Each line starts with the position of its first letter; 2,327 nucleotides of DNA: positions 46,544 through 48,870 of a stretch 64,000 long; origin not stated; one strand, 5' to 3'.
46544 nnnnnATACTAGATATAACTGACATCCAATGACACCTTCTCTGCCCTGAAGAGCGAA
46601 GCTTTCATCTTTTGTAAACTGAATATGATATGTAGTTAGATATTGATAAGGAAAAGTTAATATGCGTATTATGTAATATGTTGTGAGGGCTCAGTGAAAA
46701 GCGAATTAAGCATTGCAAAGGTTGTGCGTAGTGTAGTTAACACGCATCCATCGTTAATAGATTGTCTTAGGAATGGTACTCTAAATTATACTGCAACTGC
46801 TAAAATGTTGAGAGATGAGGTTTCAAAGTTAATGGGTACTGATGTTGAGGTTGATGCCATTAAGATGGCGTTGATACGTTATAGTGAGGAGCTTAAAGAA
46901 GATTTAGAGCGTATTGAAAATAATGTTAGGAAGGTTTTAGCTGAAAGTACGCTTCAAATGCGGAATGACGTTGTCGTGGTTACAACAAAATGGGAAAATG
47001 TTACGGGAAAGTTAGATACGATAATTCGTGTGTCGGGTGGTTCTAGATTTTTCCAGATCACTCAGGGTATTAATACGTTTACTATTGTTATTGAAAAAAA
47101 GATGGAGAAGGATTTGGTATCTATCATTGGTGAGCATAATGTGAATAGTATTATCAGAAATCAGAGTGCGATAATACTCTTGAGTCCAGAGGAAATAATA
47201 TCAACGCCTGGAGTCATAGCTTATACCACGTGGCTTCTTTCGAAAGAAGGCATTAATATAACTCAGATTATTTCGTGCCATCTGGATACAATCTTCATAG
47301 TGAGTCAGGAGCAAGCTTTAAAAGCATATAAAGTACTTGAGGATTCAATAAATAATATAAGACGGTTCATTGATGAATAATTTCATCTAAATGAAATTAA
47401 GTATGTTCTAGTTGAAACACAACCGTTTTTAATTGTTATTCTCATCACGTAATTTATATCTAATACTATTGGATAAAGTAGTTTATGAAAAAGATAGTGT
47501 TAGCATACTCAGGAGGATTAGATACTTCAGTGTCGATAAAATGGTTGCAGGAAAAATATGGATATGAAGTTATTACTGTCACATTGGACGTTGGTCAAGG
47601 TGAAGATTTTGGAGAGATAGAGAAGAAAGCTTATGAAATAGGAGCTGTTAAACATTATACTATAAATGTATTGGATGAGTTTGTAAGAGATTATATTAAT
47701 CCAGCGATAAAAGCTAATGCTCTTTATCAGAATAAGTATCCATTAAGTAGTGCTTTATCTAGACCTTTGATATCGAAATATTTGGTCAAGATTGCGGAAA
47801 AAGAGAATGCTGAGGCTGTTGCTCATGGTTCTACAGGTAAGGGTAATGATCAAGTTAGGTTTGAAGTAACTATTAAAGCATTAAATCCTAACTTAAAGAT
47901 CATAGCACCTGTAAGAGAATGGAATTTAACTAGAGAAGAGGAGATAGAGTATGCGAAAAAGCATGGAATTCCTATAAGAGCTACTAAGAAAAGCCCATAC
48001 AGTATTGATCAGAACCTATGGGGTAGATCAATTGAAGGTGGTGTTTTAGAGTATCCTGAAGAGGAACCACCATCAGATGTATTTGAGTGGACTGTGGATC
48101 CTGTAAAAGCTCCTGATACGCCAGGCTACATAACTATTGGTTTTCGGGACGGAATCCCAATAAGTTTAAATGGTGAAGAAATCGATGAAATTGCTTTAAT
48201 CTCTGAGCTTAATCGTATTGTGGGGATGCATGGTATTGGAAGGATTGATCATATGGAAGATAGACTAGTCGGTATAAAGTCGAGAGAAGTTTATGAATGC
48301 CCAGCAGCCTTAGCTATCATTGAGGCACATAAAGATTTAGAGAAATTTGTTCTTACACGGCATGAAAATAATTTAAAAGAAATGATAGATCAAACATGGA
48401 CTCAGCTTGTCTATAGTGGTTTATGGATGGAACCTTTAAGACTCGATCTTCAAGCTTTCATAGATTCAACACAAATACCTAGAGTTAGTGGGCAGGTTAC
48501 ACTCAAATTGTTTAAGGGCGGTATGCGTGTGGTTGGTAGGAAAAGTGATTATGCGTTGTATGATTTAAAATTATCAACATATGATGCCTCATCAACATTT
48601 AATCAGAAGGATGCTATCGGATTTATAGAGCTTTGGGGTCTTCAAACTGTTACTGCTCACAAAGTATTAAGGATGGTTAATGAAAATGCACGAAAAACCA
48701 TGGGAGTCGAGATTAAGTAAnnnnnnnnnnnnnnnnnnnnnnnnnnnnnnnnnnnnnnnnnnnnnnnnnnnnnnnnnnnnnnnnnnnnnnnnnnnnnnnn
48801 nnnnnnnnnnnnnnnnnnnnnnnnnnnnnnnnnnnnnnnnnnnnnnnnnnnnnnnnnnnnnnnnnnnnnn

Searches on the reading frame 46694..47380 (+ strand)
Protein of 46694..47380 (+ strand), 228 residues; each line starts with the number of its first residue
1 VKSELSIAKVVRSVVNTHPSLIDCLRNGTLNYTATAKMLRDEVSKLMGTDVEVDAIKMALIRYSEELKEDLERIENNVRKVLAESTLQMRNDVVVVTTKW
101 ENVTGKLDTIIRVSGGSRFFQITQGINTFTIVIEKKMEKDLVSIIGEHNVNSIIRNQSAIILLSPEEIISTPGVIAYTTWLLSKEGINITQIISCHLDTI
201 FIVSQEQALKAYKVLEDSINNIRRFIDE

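Call 62: search_protein_families(library=pfam, proteins=[window:46694-47380:+], max_evalue=0.001)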
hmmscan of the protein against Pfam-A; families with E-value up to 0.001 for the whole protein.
window:46694-47380:+ (228 aa): 3 families
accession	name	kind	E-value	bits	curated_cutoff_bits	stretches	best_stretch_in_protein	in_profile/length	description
PF24367.1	DUF7523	-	1.9e-11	45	27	1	6-90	1-75/158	Family of unknown function (DUF7523)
PF13840.12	ACT_7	-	3.5e-09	36.8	27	1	156-217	5-65/65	ACT domain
PF22468.2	ACT_9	-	1.3e-06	28.5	27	1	167-217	7-59/61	ACT domain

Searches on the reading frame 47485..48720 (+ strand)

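Call 62: search_protein_families(library=pfam, proteins=[window:47485-48720:+], max_evalue=0.001)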
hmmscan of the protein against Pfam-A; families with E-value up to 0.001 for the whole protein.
window:47485-48720:+ (411 aa): 4 families
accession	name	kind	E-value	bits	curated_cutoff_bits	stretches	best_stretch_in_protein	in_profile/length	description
PF20979.2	Arginosuc_syn_C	-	1.6e-88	296.4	27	1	172-388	1-216/219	Arginosuccinate synthase C-terminal domain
PF00764.25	Arginosuc_synth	-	1.5e-75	253.1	27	1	3-163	1-162/162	Arginosuccinate synthase N-terminal HUP domain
PF03054.22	tRNA_Me_trans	-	0.00031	20.9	20.6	0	2-40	1-38/202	tRNA methyl transferase HUP domain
PF06508.19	QueC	-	0.00069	19.6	22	0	3-61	1-59/210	Queuosine biosynthesis protein QueC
